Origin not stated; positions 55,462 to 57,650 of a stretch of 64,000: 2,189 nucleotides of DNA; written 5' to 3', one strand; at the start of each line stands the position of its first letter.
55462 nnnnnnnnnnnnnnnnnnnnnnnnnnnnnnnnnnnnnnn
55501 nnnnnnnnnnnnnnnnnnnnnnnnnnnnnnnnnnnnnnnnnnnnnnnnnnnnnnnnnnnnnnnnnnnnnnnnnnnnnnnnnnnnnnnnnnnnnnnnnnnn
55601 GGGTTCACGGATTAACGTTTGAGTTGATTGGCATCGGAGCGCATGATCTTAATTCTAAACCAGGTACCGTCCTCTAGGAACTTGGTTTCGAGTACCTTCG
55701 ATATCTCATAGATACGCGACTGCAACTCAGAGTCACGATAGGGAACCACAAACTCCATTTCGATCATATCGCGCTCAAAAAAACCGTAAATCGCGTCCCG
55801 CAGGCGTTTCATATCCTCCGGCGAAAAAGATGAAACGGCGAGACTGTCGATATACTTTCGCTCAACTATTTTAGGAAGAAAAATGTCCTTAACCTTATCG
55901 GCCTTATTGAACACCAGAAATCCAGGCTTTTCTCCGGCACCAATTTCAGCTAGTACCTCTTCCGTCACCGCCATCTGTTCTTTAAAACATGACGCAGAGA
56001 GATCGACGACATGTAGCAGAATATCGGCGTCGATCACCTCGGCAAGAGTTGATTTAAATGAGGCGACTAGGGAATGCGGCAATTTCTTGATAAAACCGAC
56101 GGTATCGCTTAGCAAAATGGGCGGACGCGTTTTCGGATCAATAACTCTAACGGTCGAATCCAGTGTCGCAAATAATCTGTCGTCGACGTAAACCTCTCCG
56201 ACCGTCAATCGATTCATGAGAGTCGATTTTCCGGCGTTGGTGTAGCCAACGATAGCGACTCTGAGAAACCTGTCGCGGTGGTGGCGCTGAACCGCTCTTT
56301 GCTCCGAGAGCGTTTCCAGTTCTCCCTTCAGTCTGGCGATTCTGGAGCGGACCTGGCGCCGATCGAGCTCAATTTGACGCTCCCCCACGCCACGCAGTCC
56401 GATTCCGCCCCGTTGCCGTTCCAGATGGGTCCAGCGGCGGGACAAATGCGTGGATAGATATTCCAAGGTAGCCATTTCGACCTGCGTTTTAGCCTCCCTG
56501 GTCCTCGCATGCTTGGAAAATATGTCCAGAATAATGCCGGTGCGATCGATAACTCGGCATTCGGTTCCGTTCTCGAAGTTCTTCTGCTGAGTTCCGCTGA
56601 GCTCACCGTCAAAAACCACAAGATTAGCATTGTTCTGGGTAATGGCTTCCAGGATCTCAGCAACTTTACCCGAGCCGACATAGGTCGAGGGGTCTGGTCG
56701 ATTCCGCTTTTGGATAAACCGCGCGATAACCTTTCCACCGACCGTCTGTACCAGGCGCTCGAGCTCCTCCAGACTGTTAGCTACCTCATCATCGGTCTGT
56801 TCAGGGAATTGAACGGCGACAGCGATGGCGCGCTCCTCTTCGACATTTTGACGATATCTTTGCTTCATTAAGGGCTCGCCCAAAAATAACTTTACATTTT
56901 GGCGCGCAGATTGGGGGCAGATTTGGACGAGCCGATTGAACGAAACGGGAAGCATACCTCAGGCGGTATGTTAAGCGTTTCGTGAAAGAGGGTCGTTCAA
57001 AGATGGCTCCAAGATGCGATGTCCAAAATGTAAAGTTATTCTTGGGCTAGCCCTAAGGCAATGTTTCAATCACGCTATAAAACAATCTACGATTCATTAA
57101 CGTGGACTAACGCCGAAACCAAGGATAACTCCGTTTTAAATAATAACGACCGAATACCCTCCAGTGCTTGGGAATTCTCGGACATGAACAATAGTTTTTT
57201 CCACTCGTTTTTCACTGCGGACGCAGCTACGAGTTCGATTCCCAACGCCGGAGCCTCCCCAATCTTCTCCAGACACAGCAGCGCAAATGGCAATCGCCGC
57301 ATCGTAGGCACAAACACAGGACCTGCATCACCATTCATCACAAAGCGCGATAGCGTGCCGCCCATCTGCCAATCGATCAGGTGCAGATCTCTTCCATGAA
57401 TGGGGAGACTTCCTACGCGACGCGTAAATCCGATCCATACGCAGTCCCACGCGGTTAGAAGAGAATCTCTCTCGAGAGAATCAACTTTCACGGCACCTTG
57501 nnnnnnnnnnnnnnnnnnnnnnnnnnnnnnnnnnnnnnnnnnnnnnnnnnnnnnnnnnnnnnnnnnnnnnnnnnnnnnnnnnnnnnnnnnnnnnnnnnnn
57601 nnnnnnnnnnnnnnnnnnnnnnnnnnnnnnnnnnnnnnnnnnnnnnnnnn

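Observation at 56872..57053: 182-bp palindromic element where hfq would be expected, upstream of hflX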

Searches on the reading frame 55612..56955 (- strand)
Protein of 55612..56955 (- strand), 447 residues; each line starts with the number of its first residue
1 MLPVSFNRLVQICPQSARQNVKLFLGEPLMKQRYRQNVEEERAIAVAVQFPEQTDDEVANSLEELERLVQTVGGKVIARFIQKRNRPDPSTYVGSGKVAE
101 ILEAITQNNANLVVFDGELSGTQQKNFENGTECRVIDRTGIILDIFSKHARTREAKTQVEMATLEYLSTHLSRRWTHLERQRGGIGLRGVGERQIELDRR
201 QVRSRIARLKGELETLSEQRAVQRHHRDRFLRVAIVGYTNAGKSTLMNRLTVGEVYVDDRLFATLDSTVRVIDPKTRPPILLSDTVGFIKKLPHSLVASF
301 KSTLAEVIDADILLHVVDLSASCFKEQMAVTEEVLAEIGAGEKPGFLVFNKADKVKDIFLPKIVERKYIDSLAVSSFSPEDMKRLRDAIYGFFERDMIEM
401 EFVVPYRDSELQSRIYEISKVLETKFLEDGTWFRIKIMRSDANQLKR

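Call 4: search_protein_families(library=pfam, proteins=[window:55612-56955:-])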
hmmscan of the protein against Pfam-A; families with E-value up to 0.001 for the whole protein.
window:55612-56955:- (447 aa): 6 families
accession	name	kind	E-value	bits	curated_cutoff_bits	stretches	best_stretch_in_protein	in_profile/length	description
PF13167.11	GTP-bdg_N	-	2.1e-32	112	25.4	1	60-146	2-88/89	GTP-binding GTPase N-terminal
PF16360.10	GTP-bdg_M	-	5.8e-28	97.7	29.5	1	149-227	1-79/79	GTP-binding GTPase Middle Region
PF01926.29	MMR_HSR1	-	8.9e-22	77.8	21.9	1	232-351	1-113/113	50S ribosome-binding GTPase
PF00009.33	GTP_EFTU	-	0.00011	22.3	26.5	0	230-255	3-28/188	Elongation factor Tu GTP binding domain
PF02421.24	FeoB_N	-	0.00015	21.7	27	1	232-356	2-119/156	Ferrous iron transport protein B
PF19275.4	HflX_C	-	0.00068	20.1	26.4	0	370-447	11-89/102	HflX C-terminal domain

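Call 22: find_homologous_proteins(query=window:55615-56868:-, max_evalue=1e-30)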
Query window:55615-56868:- (418 aa): 8000 proteins with E <= 1e-30 among 8000 candidates; the best 120 are listed.
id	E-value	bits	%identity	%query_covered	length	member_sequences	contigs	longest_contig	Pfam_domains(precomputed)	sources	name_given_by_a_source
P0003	4.5e-269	910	100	100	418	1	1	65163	PF01926.30,PF13167.12,PF16360.11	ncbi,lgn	-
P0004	6.2e-212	722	78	100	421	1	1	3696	PF01926.30,PF13167.12,PF16360.11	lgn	-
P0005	4.0e-209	712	78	99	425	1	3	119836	PF19275.5,PF01926.30,PF13167.12,PF16360.11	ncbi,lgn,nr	ncbi:MAG: GTPase HflX [Deltaproteobacteria bacterium]|nr:GTPase HflX [Deltaproteobacteria bacterium]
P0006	1.3e-203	694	76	100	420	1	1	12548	PF01926.30,PF13167.12,PF16360.11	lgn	-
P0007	2.8e-201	687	75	99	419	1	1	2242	PF01926.30,PF13167.12,PF16360.11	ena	-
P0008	6.8e-185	633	70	96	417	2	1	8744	PF01926.30,PF13167.12,PF02421.25,PF16360.11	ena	-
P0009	2.9e-184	631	68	100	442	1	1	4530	PF01926.30,PF13167.12,PF16360.11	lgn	-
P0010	5.2e-183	626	67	99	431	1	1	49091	PF01926.30,PF13167.12,PF16360.11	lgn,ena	-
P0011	1.4e-181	622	68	100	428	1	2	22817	PF01926.30,PF13167.12,PF16360.11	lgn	-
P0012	1.9e-181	621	68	100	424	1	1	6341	PF01926.30,PF13167.12,PF16360.11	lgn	-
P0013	3.5e-181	620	68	97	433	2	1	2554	PF01926.30,PF13167.12,PF16360.11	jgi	jgi:GTP-binding protein HflX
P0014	4.0e-181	620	71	96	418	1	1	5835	PF01926.30,PF13167.12,PF02421.25,PF16360.11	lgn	-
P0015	4.2e-181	620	69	98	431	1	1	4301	PF01926.30,PF13167.12,PF16360.11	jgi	jgi:GTPase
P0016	6.5e-181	620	69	97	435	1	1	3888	PF01926.30,PF13167.12,PF16360.11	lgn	-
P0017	1.7e-180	618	68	97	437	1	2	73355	PF01926.30,PF13167.12,PF16360.11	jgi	-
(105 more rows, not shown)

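Call 24: find_encoding_contigs(protein=P0005, flank=4000, max_places=3)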
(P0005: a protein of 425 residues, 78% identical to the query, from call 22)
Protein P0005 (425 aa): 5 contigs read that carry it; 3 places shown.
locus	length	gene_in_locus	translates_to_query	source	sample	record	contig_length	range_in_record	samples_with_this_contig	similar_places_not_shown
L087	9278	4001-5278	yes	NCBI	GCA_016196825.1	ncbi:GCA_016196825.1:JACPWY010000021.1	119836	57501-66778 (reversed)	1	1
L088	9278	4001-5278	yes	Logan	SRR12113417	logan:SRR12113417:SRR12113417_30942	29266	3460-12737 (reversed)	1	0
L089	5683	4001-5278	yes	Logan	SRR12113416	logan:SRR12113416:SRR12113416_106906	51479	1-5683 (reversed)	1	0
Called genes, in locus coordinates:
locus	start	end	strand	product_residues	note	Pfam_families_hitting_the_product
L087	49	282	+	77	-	PF00550:PP-binding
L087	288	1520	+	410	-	PF00109:ketoacyl-synt, PF02801:Ketoacyl-synt_C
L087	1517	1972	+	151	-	PF02502:LacAB_rpiB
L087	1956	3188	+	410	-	PF00464:SHMT, PF00155:Aminotran_1_2, PF01212:Beta_elim_lyase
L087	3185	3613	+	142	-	PF01029:NusB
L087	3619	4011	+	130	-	-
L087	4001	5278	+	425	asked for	PF19275:HflX_C (faint), PF13167:GTP-bdg_N, PF16360:GTP-bdg_M, PF01926:MMR_HSR1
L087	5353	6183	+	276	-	PF03618:Kinase-PPPase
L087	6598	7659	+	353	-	PF28316:Lsa36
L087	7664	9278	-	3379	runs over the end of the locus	-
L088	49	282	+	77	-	PF00550:PP-binding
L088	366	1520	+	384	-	PF00109:ketoacyl-synt, PF02801:Ketoacyl-synt_C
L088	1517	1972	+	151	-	PF02502:LacAB_rpiB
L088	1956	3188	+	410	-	PF00464:SHMT, PF00155:Aminotran_1_2, PF01212:Beta_elim_lyase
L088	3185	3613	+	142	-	PF01029:NusB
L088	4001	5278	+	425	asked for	PF19275:HflX_C (faint), PF13167:GTP-bdg_N, PF16360:GTP-bdg_M, PF01926:MMR_HSR1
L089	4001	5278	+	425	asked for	PF19275:HflX_C (faint), PF13167:GTP-bdg_N, PF16360:GTP-bdg_M, PF01926:MMR_HSR1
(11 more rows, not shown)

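Call 25: find_encoding_contigs(protein=P0006, flank=4000, max_places=3)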
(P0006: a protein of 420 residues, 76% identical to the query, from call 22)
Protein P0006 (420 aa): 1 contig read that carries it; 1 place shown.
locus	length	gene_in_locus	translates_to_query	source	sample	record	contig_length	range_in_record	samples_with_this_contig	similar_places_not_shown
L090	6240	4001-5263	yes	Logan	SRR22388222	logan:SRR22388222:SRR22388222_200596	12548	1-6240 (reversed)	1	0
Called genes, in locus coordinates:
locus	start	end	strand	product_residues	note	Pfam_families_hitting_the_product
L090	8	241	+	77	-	PF00550:PP-binding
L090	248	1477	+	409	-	PF00109:ketoacyl-synt, PF02801:Ketoacyl-synt_C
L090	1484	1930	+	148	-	PF02502:LacAB_rpiB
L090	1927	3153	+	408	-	PF00464:SHMT, PF01212:Beta_elim_lyase (weak), PF00155:Aminotran_1_2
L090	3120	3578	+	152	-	PF01029:NusB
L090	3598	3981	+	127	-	-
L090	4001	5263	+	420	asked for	PF13167:GTP-bdg_N, PF16360:GTP-bdg_M, PF01926:MMR_HSR1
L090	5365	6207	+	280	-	PF03618:Kinase-PPPase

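Call 26: find_encoding_contigs(protein=P0003, flank=4000, max_places=4)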
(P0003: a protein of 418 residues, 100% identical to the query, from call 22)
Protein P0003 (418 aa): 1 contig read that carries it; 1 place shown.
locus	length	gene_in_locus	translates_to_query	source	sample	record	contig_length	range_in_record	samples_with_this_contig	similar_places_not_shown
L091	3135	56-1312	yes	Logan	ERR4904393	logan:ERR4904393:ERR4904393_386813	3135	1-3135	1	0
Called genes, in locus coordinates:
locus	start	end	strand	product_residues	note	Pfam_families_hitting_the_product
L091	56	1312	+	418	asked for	PF13167:GTP-bdg_N, PF16360:GTP-bdg_M, PF01926:MMR_HSR1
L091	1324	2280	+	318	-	PF00389:2-Hacid_dh, PF02826:2-Hacid_dh_C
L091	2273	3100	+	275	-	PF03618:Kinase-PPPase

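Call 41: find_encoding_contigs(protein=P0004, flank=3000, max_places=3)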
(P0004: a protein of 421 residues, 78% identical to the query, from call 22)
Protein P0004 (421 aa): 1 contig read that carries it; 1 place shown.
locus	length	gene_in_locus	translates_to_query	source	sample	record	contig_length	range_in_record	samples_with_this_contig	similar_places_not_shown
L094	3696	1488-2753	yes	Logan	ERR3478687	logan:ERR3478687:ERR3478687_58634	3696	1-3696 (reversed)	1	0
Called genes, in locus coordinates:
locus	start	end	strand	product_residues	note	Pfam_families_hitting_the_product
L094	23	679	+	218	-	PF00464:SHMT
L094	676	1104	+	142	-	PF01029:NusB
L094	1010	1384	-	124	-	-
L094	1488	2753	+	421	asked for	PF13167:GTP-bdg_N, PF16360:GTP-bdg_M, PF01926:MMR_HSR1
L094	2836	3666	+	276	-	PF03618:Kinase-PPPase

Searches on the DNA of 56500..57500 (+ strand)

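Call 7: search_rna_families(source=window, start=56500, end=57500, threshold=evalue, max_evalue=10)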
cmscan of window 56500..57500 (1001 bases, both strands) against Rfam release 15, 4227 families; matches with E-value up to 10: 2.
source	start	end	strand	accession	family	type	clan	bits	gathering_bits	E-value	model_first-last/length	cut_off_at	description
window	57094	57127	-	RF02372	PyrC_leader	Cis-reg; leader;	-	18.1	50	6.7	1-50/50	no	PyrC leader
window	56874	56932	+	RF00439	SNORD87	Gene; snRNA; snoRNA; CD-box;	-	16.8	50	4.6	1-85/85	no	Small nucleolar RNA SNORD87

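Call 33: search_dna_similar(query=window:56860-57065:+, collection=plasmids, mode=distant, max_evalue=0.01)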
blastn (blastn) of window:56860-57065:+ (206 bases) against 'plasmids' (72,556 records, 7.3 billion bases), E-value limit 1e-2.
Records with a match: 1; places in all: 1; records where one place covers at least 80% of the query: 0.
Best place of each record, by identity: 90-95% 1.
By first word of the organism name: Desulfosarcina 1.
By predicted mobility (MOB-suite, as given by PLSDB): non-mobilizable 1.
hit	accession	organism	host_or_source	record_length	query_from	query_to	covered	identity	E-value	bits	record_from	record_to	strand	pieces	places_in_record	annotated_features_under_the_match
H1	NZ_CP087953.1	Desulfosarcina sp. BuS5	-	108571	7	41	17%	94.3%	3e-5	55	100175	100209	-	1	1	none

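Call 34: get_annotated_region(hit=H1, flank=3000)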
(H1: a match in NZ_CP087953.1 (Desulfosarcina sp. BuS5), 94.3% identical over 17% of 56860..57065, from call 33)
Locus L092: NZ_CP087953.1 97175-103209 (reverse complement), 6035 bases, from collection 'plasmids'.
description: Desulfosarcina sp. BuS5 plasmid unnamed1, complete sequence
organism: Desulfosarcina sp. BuS5 (NCBI taxid 933262)
taxonomy: Bacteria; Thermodesulfobacteriota; Desulfobacteria; Desulfobacterales; Desulfosarcinaceae; Desulfosarcina; Desulfosarcina sp. BuS5
host: -; source: -; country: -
typing (MOB-suite, as given by PLSDB): non-mobilizable
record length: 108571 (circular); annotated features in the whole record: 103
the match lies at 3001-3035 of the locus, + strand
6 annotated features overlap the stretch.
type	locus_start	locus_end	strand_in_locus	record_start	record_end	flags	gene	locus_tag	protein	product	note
CDS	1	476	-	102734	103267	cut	-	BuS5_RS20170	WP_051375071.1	isoprenylcysteine carboxylmethyltransferase family protein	-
CDS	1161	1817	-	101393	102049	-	-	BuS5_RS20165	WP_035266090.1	DUF1638 domain-containing protein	-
CDS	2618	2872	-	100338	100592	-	-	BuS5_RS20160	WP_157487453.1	hypothetical protein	-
CDS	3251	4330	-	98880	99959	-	-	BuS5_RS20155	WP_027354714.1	hypothetical protein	-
CDS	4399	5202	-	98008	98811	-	-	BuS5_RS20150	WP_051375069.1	ParA family protein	-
CDS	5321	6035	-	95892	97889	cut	-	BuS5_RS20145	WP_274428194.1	hypothetical protein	-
